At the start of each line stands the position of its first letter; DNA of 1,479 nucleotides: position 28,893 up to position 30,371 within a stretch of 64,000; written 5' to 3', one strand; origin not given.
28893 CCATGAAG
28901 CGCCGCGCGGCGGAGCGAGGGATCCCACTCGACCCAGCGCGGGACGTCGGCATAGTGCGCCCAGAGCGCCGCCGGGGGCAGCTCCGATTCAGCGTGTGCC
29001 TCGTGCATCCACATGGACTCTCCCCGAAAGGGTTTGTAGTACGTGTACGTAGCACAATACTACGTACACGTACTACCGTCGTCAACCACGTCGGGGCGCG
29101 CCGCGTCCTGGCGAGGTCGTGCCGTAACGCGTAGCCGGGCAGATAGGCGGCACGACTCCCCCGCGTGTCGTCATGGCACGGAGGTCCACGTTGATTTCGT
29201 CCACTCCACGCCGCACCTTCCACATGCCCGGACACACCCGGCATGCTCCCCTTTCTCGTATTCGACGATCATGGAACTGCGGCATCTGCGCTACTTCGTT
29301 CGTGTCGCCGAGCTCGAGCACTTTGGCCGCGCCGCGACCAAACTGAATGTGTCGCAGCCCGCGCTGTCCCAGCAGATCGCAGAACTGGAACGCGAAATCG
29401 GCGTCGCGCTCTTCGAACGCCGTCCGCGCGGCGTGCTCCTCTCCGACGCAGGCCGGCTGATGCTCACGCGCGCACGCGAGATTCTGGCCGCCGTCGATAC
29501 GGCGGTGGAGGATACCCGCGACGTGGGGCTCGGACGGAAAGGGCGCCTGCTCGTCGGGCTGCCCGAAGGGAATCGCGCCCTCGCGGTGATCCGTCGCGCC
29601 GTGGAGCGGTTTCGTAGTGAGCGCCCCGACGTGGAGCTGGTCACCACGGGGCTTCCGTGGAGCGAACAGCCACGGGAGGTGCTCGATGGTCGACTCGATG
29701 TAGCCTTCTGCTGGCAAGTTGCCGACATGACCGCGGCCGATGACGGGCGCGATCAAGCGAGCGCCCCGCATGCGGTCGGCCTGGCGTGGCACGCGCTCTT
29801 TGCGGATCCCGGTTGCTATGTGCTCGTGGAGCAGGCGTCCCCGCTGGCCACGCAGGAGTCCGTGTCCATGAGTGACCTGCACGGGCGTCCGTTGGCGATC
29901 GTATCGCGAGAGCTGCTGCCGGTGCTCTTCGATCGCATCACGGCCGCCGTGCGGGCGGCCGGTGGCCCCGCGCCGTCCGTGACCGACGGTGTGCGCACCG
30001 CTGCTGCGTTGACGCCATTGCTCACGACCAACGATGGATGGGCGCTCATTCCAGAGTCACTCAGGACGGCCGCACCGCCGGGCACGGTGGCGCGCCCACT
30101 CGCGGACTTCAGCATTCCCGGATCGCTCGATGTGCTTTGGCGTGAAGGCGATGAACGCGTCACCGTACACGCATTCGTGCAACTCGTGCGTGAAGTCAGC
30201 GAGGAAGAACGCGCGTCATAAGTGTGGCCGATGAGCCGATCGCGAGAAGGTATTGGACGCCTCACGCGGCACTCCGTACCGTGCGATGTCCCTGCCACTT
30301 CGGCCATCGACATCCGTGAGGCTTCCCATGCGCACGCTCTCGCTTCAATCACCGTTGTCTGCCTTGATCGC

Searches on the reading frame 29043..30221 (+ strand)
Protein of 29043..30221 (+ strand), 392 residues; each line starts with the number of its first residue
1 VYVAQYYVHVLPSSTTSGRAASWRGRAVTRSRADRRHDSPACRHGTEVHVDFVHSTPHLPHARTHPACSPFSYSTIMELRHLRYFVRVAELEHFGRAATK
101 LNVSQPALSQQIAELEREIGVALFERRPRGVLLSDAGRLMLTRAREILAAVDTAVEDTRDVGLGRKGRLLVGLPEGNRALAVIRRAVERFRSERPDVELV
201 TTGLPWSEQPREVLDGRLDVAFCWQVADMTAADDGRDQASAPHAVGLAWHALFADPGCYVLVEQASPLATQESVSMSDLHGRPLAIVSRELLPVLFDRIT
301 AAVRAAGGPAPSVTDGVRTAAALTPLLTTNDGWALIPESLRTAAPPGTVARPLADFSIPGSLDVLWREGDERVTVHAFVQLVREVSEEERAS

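Call 26: search_protein_families(library=pfam, proteins=[window:29043-30221:+], max_evalue=0.001)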
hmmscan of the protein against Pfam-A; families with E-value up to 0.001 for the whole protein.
window:29043-30221:+ (392 aa): 2 families
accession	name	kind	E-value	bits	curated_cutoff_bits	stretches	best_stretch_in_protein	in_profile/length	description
PF00126.33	HTH_1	-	1.5e-23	82.9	26.6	1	79-138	1-60/60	Bacterial regulatory helix-turn-helix protein, lysR family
PF03466.25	LysR_substrate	-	6.2e-17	62.1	28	1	166-385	5-207/209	LysR substrate binding domain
